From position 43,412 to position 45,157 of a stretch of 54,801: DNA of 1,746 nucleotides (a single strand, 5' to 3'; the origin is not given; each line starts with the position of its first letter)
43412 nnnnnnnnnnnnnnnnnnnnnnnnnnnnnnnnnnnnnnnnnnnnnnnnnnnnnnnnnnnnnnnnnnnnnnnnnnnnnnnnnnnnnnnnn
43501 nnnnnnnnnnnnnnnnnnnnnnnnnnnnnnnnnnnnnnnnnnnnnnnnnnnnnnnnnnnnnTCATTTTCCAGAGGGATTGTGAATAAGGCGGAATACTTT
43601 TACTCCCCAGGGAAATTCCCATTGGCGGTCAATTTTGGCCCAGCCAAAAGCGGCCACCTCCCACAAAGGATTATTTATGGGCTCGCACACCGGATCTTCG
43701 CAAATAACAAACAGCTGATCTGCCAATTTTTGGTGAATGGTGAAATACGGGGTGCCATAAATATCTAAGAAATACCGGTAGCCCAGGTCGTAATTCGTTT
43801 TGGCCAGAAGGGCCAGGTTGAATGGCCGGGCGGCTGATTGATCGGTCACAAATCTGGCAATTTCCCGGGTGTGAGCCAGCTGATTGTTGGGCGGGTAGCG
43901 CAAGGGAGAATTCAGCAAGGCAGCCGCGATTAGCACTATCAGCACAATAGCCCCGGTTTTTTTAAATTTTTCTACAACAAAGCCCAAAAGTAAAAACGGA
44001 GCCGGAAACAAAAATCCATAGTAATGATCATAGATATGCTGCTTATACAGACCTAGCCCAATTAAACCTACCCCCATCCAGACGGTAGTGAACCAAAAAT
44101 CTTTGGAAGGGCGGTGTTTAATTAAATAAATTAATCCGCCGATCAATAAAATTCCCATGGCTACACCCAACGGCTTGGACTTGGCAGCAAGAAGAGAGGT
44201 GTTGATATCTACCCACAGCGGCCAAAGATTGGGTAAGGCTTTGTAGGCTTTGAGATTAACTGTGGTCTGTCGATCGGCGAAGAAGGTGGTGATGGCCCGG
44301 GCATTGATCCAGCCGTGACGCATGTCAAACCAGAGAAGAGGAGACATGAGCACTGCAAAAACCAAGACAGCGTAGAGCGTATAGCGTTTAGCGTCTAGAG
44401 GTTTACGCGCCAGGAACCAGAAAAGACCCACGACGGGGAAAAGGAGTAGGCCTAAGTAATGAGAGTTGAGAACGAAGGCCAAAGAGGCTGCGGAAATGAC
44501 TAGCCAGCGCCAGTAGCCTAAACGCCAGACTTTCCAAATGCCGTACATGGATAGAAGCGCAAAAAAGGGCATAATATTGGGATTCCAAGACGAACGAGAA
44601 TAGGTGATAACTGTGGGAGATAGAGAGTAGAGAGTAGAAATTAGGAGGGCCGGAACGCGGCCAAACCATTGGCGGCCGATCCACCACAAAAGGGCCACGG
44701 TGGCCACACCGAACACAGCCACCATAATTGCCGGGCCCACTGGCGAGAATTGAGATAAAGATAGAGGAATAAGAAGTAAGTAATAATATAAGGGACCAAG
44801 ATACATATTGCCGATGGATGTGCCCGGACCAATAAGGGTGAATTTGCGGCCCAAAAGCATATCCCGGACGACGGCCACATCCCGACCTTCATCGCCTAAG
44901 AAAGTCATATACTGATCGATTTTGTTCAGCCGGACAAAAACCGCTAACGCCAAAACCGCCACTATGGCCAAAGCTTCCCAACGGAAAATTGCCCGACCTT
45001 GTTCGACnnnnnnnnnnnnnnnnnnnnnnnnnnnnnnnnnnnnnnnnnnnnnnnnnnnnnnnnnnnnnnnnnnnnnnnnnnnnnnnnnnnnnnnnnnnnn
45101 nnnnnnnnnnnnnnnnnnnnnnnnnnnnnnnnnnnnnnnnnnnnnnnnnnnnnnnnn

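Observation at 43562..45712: Single polypeptide fusing a polyprenyl-phosphate sugar synthase (GT2, DPM1-like) to a GT-C-like transferase domain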

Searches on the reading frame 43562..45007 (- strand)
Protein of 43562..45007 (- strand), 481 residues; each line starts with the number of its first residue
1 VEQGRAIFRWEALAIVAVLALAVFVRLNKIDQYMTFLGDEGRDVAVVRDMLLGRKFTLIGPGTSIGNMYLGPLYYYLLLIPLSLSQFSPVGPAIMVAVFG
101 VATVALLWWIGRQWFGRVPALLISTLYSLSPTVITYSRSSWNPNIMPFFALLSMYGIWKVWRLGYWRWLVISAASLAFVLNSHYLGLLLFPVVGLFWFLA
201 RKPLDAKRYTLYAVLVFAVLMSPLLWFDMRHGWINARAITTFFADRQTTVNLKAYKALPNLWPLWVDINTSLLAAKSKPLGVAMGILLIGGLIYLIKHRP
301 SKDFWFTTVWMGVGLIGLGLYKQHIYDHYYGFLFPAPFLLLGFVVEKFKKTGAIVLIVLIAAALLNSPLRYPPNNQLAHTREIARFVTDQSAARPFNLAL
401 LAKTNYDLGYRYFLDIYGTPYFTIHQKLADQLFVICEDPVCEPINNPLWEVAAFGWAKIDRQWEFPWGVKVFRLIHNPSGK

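Call 47: predict_structure(alignment_id=A2)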
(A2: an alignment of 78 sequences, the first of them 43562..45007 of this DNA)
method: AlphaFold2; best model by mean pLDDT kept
length: 481 residues; sequences in the alignment: 78
mean_pLDDT: 91.6   pTM: 0.91
mean pLDDT of the five models: 91.6, 91.1, 90.6, 90.5, 88.8
residues with pLDDT >= 90: 368; 70-90: 91; 50-70: 22; < 50: 0
segments of 3 or more residues with pLDDT < 50: none
pLDDT, mean of each block of 10 residues (from residue 1): 76 98 96 85 93 87 68 92 96 95 98 96 98 86 87 98 97 97 91 98 96 97 89 85 63 79 95 97 98 94 97 92 80 96 96 96 95 93 97 96 83 95 94 92 90 93 96 92 69
secondary structure, 60 per line:
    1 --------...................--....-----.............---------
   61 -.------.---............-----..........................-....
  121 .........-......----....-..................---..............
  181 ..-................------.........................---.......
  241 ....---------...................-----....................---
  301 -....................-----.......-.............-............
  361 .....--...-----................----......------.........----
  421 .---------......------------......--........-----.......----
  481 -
elements in order: H9-27 H30-33 H39-51 H73-84 H90-115 H117-129 H131-136 H141-144 H146-163 H167-182 H184-199 H206-230 H234-244 H254-272 H278-297 H302-321 H327-333 H335-347 H349-365 H376-391 E396-401 H408-416 E431-436 H449-454 E457-464 E470-476

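Call 49: search_solved_structures(query=A2, max_evalue=1)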
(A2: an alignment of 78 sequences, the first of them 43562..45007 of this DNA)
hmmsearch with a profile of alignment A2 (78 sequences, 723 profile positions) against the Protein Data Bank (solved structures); distinct sequences matched with E-value up to 1: 51.
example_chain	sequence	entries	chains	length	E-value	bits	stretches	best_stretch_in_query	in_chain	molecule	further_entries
9hwj_A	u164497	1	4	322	2.8e-29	105.2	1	3-227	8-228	Undecaprenyl-phosphate 4-deoxy-4-formamido-L-arabinose transferase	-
9bhc_C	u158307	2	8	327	1.6e-28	102.7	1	3-226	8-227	Undecaprenyl-phosphate 4-deoxy-4-formamido-L-arabinose transferase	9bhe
8vxh_A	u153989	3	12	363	2.3e-28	102.2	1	3-226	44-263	Undecaprenyl-phosphate 4-deoxy-4-formamido-L-arabinose transferase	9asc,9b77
5mlz_A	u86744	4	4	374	3.8e-25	91.5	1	3-260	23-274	Dolichol monophosphate mannose synthase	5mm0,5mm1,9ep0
5eke_A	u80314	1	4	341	4e-23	84.8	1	4-176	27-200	Uncharacterized glycosyltransferase sll0501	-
5ekp_C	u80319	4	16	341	4.8e-23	84.6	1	4-175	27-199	Uncharacterized glycosyltransferase sll0501 | Glycosyltransferase sll0501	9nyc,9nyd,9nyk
9nye_A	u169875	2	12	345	5e-23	84.5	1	4-175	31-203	Glycosyltransferase sll0501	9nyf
2z87_A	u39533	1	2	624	1.7e-19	72.9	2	5-113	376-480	Chondroitin synthase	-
2z86_A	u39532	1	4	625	1.7e-19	72.9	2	5-113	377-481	Chondroitin synthase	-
3bcv_A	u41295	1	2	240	9.9e-17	63.7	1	3-119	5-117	Putative glycosyltransferase protein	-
6p61_A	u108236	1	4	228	1.1e-15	60.3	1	4-105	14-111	Glycosyltransferase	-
5hea_A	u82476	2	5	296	9.7e-15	57.1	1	5-120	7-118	Putative glycosyltransferase (GalT1)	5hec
6h1j_A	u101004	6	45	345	8.1e-12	47.5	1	3-183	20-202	Probable ss-1,3-N-acetylglucosaminyltransferase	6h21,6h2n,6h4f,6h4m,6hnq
5tze_C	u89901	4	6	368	1.1e-11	47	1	4-120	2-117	Glycosyl transferase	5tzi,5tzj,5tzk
5tz8_A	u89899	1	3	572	2.3e-11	45.9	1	4-119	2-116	Glycosyl transferase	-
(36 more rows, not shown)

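Call 50: fold_search(model_id=the predicted structure, library=pdb)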
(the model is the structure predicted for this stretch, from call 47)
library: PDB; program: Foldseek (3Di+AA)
matches with E <= 10: 432; with E <= 0.001: 27
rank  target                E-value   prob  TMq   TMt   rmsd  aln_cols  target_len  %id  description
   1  5f15                  2.3e-07  1.00  0.60  0.55   9.2       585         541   11  Crystal Structure of ArnT from Cupriavidus metallidurans bound to Undecaprenyl phosphate (released 2016-02-17)
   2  5ezm                  1.5e-06  1.00  0.46  0.42  14.2       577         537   14  Crystal Structure of ArnT from Cupriavidus metallidurans in the apo state (released 2016-02-17)
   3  7e9s_A                5.5e-06  1.00  0.52  0.32  12.1       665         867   11  Archaeal oligosaccharyltransferase AglB from Archaeoglobus fulgidus in complex with an inhibitory peptide and a dolich (released 2021-09-08)
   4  9s6t_A                6.2e-06  1.00  0.59  0.59   8.0       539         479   13  Ternary cryo-EM structure of chicken ALG12 with Dol25-PP-GlcNAc2Man7, Dol25-P-Man, and Fab (released 2026-03-18)
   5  3rce_A                9.9e-06  1.00  0.53  0.39  11.7       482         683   14  Bacterial oligosaccharyltransferase PglB (released 2011-06-15)
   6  5ogl_A                1.2e-05  1.00  0.53  0.38  11.3       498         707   16  Structure of bacterial oligosaccharyltransferase PglB in complex with an acceptor peptide and an lipid-linked oligosac (released 2017-10-25)
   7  3waj                  1.3e-05  1.00  0.51  0.33  14.2       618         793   11  Crystal structure of the Archaeoglobus fulgidus oligosaccharyltransferase (O29867_ARCFU) complex with Zn and sulfate (released 2013-10-30)
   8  6gxc_A                1.5e-05  1.00  0.55  0.39   7.9       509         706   14  Bacterial oligosaccharyltransferase PglB in complex with an inhibitory peptide and a reactive lipid-linked oligosaccha (released 2018-11-14)
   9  9i5k_A                1.9e-05  1.00  0.52  0.51   8.2       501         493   15  Structure of the Chaetomium thermophilum Pmt4 homodimer (C2 symmetry) (released 2025-12-24)
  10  6wby                  2.2e-05  1.00  0.50  0.23   9.2       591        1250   14  Single-Particle Cryo-EM Structure of Arabinofuranosyltransferase AftD from Mycobacteria, Mutant R1389S Class 2 (released 2020-05-13)
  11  3wak                  2.6e-05  1.00  0.53  0.32  13.2       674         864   12  Crystal structure of the Archaeoglobus fulgidus oligosaccharyltransferase (O29867_ARCFU) in the apo form (released 2013-10-30)
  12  8b6l_I                3.2e-05  1.00  0.56  0.41  10.6       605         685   12  Subtomogram average of the human Sec61-TRAP-OSTA-translocon (released 2022-12-07)
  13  8pn9_A                3.5e-05  1.00  0.59  0.45  11.8       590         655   13  Structure of human oligosaccharyltransferase OST-A complex bound to NGI-1 (released 2024-05-08)
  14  6wbx                  4.7e-05  1.00  0.48  0.22  10.4       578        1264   15  Single-Particle Cryo-EM Structure of Arabinofuranosyltransferase AftD from Mycobacteria, Mutant R1389S Class 1 (released 2020-05-13)
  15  5gmy_A                7.3e-05  1.00  0.50  0.31  14.1       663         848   11  Crystal structure of the Archaeoglobus fulgidus oligosaccharyltransferase (O29867_ARCFU) tethered with an acceptor pep (released 2017-02-01)
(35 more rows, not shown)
